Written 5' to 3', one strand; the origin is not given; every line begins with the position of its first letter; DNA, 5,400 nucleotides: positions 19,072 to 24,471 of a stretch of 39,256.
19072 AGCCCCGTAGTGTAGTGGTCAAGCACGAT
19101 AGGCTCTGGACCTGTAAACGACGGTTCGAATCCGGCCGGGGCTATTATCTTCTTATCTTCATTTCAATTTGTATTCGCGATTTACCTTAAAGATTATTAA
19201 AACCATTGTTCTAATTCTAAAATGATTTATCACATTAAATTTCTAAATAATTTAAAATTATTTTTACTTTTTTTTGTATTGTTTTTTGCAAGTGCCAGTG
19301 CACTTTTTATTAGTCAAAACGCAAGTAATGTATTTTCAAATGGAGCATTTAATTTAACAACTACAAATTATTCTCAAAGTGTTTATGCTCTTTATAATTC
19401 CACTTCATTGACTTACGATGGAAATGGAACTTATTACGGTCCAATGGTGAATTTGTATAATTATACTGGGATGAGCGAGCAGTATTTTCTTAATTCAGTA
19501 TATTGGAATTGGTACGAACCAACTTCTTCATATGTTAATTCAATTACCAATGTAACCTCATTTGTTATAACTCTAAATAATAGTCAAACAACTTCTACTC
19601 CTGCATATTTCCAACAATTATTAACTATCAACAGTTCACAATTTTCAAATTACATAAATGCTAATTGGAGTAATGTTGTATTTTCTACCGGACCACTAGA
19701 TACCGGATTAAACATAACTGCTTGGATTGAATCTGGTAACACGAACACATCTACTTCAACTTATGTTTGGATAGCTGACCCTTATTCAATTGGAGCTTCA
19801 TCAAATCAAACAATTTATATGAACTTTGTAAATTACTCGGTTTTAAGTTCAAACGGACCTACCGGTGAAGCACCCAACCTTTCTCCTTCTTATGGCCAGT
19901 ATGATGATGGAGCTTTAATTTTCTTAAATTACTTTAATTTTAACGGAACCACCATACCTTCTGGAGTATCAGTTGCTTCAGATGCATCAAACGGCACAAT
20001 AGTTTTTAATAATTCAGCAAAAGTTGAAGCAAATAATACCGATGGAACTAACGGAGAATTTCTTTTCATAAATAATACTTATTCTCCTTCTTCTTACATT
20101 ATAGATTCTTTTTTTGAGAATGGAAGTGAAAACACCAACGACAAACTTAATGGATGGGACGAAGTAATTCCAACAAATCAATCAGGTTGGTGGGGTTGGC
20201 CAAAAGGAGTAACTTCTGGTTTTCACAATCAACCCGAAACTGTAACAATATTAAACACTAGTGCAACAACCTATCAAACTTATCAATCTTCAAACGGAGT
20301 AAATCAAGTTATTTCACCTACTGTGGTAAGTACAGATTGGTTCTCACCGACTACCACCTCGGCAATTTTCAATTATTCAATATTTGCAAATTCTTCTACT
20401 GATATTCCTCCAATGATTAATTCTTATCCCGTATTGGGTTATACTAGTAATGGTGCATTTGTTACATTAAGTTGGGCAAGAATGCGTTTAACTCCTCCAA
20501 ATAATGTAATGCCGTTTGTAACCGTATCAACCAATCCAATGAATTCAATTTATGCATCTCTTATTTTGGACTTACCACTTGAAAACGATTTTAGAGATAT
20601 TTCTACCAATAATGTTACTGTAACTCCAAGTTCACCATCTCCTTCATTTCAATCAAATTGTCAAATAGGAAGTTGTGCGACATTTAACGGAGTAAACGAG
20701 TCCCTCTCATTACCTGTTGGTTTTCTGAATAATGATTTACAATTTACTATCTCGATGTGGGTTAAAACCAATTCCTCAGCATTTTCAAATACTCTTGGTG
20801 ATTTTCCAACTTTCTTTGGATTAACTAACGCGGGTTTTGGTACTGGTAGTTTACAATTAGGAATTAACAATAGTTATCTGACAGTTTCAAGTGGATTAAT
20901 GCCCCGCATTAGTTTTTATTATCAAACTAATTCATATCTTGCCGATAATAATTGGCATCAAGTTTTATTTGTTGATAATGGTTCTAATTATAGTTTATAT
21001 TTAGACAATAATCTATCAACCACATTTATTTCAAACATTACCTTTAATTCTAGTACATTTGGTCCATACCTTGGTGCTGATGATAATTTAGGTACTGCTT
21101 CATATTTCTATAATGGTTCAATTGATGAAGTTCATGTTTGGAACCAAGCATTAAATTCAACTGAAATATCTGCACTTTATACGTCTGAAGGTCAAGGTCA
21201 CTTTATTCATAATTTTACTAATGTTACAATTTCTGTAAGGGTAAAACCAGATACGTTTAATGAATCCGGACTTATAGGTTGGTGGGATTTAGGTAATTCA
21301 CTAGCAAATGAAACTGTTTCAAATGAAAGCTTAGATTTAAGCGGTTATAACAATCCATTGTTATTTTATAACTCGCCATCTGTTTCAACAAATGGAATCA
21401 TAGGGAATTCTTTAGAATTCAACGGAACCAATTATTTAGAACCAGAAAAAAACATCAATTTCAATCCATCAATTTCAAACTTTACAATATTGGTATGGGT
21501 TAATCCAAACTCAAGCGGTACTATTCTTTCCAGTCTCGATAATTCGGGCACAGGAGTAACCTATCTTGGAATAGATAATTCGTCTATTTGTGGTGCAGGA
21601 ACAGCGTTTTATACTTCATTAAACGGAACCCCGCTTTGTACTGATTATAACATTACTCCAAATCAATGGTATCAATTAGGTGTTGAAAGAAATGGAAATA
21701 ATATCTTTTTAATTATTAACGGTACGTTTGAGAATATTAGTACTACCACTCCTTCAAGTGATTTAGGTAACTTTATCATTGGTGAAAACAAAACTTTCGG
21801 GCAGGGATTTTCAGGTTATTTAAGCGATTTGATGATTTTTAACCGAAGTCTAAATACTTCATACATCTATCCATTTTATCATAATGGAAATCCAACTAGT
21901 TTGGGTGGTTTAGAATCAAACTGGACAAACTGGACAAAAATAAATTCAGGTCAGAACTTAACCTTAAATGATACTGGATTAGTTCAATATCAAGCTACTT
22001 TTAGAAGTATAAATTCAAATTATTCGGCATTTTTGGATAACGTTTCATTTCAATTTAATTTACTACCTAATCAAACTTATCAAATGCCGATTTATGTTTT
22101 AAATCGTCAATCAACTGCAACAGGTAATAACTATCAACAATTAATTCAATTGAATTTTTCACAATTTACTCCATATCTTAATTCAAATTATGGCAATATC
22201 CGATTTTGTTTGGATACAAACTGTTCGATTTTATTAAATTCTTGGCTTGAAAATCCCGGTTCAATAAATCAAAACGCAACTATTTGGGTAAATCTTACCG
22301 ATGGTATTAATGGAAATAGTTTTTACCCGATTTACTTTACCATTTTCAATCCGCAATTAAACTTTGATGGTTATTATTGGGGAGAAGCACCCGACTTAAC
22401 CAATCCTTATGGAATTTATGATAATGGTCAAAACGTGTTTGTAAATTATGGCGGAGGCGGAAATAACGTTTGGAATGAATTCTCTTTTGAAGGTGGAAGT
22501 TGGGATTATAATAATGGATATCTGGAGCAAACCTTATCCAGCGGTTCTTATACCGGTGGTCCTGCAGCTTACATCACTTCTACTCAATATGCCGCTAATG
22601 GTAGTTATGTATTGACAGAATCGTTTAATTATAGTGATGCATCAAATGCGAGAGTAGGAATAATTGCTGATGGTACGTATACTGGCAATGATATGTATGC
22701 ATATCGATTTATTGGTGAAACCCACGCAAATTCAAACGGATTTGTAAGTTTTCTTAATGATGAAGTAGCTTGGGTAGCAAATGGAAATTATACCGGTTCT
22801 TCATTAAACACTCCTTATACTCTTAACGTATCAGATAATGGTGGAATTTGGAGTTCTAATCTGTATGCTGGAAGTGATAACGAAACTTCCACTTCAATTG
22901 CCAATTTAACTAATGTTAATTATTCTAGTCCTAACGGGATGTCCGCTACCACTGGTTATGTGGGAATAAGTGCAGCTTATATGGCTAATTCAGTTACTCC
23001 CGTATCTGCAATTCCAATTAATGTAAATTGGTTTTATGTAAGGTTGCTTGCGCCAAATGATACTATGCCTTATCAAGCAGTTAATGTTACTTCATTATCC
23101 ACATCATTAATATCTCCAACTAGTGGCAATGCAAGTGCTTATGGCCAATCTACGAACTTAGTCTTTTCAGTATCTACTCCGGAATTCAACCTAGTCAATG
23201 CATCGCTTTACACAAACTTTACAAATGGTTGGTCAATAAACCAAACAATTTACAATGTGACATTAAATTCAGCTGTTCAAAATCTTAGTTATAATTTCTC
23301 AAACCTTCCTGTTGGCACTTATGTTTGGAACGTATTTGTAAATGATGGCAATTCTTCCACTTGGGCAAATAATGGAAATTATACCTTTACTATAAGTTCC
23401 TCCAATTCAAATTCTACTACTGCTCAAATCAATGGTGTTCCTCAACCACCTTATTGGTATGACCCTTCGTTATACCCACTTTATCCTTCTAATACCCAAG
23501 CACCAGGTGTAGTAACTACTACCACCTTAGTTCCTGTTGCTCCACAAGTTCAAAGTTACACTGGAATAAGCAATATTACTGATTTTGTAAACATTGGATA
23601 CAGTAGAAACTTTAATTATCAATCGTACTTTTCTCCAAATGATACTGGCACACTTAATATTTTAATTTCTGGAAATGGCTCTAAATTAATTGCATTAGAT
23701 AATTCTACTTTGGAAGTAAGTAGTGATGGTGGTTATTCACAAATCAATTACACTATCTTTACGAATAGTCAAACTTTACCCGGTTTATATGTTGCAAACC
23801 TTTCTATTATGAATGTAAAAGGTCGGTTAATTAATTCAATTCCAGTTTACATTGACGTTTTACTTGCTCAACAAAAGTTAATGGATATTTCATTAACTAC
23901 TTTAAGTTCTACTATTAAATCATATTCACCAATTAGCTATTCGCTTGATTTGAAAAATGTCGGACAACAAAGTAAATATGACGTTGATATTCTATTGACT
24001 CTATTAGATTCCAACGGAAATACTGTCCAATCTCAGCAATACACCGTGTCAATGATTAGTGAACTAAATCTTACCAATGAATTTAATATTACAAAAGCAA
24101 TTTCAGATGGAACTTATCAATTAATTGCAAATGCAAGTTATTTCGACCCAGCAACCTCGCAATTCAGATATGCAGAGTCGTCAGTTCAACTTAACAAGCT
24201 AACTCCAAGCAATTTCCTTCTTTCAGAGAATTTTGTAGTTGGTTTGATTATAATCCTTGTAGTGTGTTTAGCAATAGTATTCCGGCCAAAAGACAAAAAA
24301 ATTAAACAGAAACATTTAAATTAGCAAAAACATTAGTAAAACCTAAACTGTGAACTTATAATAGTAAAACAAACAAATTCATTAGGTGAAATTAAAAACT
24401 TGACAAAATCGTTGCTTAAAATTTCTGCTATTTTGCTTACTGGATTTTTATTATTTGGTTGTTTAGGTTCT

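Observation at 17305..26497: Near-symmetric five-gene secreted/surface module around a giant adhesin-like protein: candidate undescribed cell-surface or host-contact system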

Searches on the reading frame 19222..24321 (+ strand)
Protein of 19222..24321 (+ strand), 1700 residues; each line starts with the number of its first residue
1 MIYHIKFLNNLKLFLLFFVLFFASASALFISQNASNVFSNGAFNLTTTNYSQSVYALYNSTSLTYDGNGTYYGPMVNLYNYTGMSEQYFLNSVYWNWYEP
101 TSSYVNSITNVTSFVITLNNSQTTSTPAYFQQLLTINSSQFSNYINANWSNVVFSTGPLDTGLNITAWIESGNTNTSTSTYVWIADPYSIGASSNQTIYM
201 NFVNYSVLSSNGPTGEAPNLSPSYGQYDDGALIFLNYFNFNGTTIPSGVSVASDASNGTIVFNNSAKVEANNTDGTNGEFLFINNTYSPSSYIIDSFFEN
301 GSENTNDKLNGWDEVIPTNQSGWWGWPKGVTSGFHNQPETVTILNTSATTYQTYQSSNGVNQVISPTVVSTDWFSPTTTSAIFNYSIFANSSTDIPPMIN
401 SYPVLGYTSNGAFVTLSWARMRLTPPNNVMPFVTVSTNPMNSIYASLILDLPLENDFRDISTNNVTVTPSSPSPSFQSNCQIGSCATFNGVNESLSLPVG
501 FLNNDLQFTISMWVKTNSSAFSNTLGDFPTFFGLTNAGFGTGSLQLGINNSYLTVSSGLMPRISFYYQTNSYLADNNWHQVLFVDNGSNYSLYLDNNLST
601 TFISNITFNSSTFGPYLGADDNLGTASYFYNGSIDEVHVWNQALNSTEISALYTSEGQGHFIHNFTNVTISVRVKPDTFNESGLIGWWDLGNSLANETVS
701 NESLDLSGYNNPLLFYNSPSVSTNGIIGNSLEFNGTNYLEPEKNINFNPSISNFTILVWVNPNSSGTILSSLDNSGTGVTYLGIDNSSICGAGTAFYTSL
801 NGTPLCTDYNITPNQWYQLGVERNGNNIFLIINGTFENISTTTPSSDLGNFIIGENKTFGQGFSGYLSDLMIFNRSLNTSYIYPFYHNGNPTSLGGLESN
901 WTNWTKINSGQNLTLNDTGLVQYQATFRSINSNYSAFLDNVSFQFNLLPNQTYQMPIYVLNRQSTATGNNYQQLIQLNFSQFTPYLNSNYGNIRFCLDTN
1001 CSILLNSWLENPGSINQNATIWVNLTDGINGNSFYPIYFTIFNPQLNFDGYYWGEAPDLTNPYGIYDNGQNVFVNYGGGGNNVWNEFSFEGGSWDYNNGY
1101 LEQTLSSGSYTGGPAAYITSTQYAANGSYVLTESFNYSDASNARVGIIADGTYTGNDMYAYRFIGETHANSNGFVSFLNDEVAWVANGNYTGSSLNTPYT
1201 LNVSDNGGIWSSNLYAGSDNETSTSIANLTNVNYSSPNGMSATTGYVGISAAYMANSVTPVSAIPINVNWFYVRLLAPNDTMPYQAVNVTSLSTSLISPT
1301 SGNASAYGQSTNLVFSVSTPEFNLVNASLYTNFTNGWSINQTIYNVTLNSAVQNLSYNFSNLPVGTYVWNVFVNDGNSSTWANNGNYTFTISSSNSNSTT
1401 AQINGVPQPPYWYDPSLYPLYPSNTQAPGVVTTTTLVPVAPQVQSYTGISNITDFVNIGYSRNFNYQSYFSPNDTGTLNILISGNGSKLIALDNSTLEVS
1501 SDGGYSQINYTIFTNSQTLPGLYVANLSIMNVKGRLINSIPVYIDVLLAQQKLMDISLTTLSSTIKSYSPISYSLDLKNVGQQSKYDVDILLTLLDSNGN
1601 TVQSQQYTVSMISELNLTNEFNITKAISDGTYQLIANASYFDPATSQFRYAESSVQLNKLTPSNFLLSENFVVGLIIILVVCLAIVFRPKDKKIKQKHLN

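Call 8: search_protein_families(library=pfam, proteins=[window:19222-24321:+], max_evalue=1)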
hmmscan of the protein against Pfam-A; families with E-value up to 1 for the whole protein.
window:19222-24321:+ (1700 aa): 4 families
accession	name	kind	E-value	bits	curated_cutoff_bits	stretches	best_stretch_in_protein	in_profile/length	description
PF13385.13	Laminin_G_3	-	1.2e-26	94.1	27.6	2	492-650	4-151/151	Concanavalin A-like lectin/glucanases superfamily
PF02210.31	Laminin_G_2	-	1.5e-07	32.4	22.9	2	539-605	16-82/126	Laminin G domain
PF00054.30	Laminin_G_1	-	0.00014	22.5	24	1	566-607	43-84/131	Laminin G domain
PF10102.14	DUF2341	-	0.00049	20.9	23.4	2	989-1027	1-37/84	Domain of unknown function (DUF2341)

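Call 36: find_homologous_proteins(query=window:19222-24321:+, max_evalue=1e-10)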
Query window:19222-24321:+ (1700 aa): 15 proteins with E <= 1e-10 among 8000 candidates.
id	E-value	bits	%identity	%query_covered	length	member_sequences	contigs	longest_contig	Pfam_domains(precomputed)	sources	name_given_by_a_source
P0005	0.0e+0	3758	100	100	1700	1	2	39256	PF13385.14,PF02210.32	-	-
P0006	6.2e-93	330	39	23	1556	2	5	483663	PF13573.13,PF13927.13,PF10102.15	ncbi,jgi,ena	jgi:hypothetical protein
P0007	2.4e-70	255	37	18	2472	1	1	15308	PF13385.14,PF10102.15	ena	-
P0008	1.1e-64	237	48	9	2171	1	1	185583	PF19408.6,PF10102.15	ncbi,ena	-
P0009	7.0e-55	204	35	19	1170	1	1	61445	PF10102.15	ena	-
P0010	2.1e-51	193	40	9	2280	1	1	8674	PF10102.15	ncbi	-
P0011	8.8e-38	148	47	8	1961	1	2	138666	PF10102.15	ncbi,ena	-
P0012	4.1e-31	125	28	14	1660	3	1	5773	PF13385.14,PF10102.15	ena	-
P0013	1.1e-28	117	47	8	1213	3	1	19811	PF10102.15,PF00041.28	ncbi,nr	ncbi:MAG: DUF2341 domain-containing protein, partial [Euryarchaeota archaeon]|nr:DUF2341 domain-cont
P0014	1.4e-26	110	45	10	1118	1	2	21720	-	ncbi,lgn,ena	-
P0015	8.9e-26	108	33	19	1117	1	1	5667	-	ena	-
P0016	1.3e-25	107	43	9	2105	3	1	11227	PF02369.23,PF16640.12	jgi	jgi:YVTN family beta-propeller protein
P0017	4.1e-21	92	30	20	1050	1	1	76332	PF10102.15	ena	-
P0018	3.0e-16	76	31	20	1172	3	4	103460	PF10102.15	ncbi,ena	-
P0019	1.2e-12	64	24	28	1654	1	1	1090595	PF22925.4,PF07953.21,PF06439.19,PF00354.25,PF13385.14,PF02973.23,PF10102.15,PF02210.32,PF00054.31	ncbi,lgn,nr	ncbi:MAG: DUF2341 domain-containing protein [Candidatus Dojkabacteria bacterium]|nr:MAG: DUF2341 dom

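Call 37: find_encoding_contigs(protein=P0006, flank=8000, max_places=2)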
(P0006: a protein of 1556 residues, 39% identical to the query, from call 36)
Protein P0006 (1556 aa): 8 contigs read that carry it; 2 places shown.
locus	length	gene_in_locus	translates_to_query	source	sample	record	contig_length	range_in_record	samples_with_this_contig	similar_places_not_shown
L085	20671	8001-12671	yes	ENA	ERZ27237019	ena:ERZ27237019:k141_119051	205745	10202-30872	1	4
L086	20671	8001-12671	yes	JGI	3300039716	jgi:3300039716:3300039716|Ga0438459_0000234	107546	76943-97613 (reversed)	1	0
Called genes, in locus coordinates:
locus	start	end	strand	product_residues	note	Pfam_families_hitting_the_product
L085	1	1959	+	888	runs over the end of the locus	PF01411:tRNA-synt_2c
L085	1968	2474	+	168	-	PF01864:CarS-like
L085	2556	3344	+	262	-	PF00535:Glycos_transf_2, PF13641:Glyco_tranf_2_3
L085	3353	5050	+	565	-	PF13231:PMT_2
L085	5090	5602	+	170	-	PF09821:AAA_assoc_C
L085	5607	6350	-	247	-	PF00005:ABC_tran, PF13304:AAA_21 (faint)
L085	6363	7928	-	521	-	PF00528:BPD_transp_1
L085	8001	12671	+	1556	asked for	PF13927:Ig_3 (faint), PF13573:SprB (faint), PF10102:DUF2341 (faint)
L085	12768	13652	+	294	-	PF01798:Nop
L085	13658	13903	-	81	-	-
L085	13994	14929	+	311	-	-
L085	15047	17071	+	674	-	PF23545:Zn_ribbon_HMPTM, PF04055:Radical_SAM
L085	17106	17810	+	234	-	-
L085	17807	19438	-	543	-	PF03483:B3_4 (weak), PF03484:B5, PF01409:tRNA-synt_2d (weak), PF17759:tRNA_synthFbeta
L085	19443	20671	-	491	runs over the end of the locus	PF00152:tRNA-synt_2 (faint), PF01409:tRNA-synt_2d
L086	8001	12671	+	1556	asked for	PF13927:Ig_3 (faint), PF13573:SprB (faint), PF10102:DUF2341 (faint)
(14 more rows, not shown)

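Call 38: find_encoding_contigs(protein=P0007, flank=8000, max_places=2)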
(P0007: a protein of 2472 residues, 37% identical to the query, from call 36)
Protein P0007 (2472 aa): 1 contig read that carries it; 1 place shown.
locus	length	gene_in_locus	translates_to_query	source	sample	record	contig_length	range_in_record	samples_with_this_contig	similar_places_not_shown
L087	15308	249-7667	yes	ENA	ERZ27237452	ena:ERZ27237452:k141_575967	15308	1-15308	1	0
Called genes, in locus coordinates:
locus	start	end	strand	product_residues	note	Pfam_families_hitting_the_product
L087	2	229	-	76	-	?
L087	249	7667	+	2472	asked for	PF10102:DUF2341 (faint), PF13385:Laminin_G_3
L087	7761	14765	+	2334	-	PF16640:Big_3_5 (faint), PF06832:BiPBP_C (faint), PF10102:DUF2341 (faint)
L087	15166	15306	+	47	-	?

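Call 39: find_encoding_contigs(protein=P0009, flank=8000, max_places=2)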
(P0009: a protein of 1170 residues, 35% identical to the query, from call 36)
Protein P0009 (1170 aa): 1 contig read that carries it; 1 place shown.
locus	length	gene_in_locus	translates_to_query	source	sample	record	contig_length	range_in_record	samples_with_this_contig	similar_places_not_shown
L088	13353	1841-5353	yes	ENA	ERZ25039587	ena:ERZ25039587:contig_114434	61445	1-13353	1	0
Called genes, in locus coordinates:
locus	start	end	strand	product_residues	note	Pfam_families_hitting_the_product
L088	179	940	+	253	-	PF00696:AA_kinase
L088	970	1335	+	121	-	-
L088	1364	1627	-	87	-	-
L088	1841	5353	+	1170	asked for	PF10102:DUF2341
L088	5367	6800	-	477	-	PF00587:tRNA-synt_2b, PF03129:HGTP_anticodon, PF09180:ProRS-C_1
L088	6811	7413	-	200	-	PF00702:Hydrolase, PF13419:HAD_2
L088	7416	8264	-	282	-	PF01619:Pro_dh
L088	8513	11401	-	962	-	PF01828:Peptidase_A4, PF24681:Kelch_KLHDC2_KLHL20_DRC7 (weak)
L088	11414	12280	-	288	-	-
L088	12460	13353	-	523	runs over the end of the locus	PF09852:DUF2079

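Call 49: search_protein_families(library=ncbifam, proteins=[window:19222-24321:+], max_evalue=0.1)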
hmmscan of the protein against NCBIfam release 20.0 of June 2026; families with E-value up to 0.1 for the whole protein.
window:19222-24321:+ (1700 aa): 3 families
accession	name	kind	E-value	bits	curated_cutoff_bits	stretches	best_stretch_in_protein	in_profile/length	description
NF052521.1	TafC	equivalog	3.3e-06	26.4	410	1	472-659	181-368/373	TafC family fimbrial protein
TIGR04192.1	GRASP_w_spasm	equivalog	0.015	14.6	230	1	1564-1641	102-181/318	grasp-with-spasm system ATP-grasp peptide maturase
NF007814.1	PRK10523.1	equivalog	0.091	12.1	243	0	1589-1659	113-180/233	envelope stress response activation lipoprotein NlpE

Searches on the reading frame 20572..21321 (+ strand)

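Call 25: search_protein_families(library=pfam, proteins=[window:20572-21321:+], max_evalue=1)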
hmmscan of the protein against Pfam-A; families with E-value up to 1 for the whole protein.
window:20572-21321:+ (250 aa): 4 families
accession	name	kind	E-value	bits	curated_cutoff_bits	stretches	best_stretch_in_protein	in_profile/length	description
PF13385.13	Laminin_G_3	-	8.7e-17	62.1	27.6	1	41-200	3-151/151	Concanavalin A-like lectin/glucanases superfamily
PF02210.31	Laminin_G_2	-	3.7e-05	24.6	22.9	1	89-155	16-82/126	Laminin G domain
PF02973.23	Sialidase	-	0.00069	19.6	26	1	147-201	132-183/189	Sialidase, N-terminal domain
PF00054.30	Laminin_G_1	-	0.023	15.4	24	1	116-158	43-85/131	Laminin G domain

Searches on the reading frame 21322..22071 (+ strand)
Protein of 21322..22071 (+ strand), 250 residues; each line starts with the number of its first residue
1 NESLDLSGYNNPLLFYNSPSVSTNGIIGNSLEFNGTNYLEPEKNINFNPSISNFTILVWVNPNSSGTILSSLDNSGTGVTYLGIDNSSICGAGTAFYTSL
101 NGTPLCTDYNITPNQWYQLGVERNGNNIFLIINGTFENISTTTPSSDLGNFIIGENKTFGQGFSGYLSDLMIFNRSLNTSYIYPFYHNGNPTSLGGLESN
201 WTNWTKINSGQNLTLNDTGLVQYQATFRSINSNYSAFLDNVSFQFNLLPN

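Call 25: search_protein_families(library=pfam, proteins=[window:21322-22071:+], max_evalue=1)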
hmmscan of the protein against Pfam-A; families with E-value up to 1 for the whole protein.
window:21322-22071:+ (250 aa): 3 families
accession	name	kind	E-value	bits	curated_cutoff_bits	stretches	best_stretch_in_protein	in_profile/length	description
PF13385.13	Laminin_G_3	-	2.7e-15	57.3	27.6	1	35-180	3-148/151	Concanavalin A-like lectin/glucanases superfamily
PF02210.31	Laminin_G_2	-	0.023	15.6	22.9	1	108-172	47-123/126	Laminin G domain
PF00054.30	Laminin_G_1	-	0.065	13.9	24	1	110-163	49-100/131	Laminin G domain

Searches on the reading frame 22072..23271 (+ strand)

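Call 25: search_protein_families(library=pfam, proteins=[window:22072-23271:+], max_evalue=1)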
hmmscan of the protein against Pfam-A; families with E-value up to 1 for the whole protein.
window:22072-23271:+ (400 aa): 1 family
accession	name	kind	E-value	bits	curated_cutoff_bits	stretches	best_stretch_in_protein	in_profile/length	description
PF10102.14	DUF2341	-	0.00094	20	23.4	1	39-77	1-37/84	Domain of unknown function (DUF2341)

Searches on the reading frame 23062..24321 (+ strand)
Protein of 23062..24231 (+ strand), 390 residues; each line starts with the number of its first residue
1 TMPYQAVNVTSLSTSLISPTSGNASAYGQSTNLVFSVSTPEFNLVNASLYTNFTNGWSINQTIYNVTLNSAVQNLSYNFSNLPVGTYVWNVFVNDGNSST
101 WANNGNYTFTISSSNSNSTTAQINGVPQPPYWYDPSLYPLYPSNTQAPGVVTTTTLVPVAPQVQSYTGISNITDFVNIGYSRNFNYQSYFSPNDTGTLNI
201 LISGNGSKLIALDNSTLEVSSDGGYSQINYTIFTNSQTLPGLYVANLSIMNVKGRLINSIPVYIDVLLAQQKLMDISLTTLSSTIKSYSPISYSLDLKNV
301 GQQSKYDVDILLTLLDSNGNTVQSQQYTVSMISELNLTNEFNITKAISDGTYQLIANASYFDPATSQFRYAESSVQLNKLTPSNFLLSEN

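Call 25: search_protein_families(library=pfam, proteins=[window:23272-24321:+], max_evalue=1)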
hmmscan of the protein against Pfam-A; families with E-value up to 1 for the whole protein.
window:23272-24321:+ (350 aa): 4 families
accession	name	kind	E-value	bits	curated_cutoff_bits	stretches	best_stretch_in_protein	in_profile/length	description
PF07495.19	Y_Y_Y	-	0.029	14.7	26.6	0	6-29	29-52/65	Y_Y_Y domain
PF16371.11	MetallophosN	-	0.083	13.6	35.6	0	15-45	7-37/77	N terminal of Calcineurin-like phosphoesterase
PF13860.13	FlgD_ig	-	0.1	13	27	0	18-46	53-78/79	FlgD Ig-like domain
PF17210.9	SdrD_B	-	0.24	12.1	29.7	1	6-51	49-92/112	SdrD B-like domain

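Call 73: search_solved_structures(query=window:23062-24231:+, max_evalue=1)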
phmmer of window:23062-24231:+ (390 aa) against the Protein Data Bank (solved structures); distinct sequences matched with E-value up to 1: 2.
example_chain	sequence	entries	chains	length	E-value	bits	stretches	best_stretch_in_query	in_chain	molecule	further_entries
2vb5_A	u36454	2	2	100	0.96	11.9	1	185-237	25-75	BETA-2-MICROGLOBULIN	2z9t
5cka_A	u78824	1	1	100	0.99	11.9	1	185-237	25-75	Beta-2-microglobulin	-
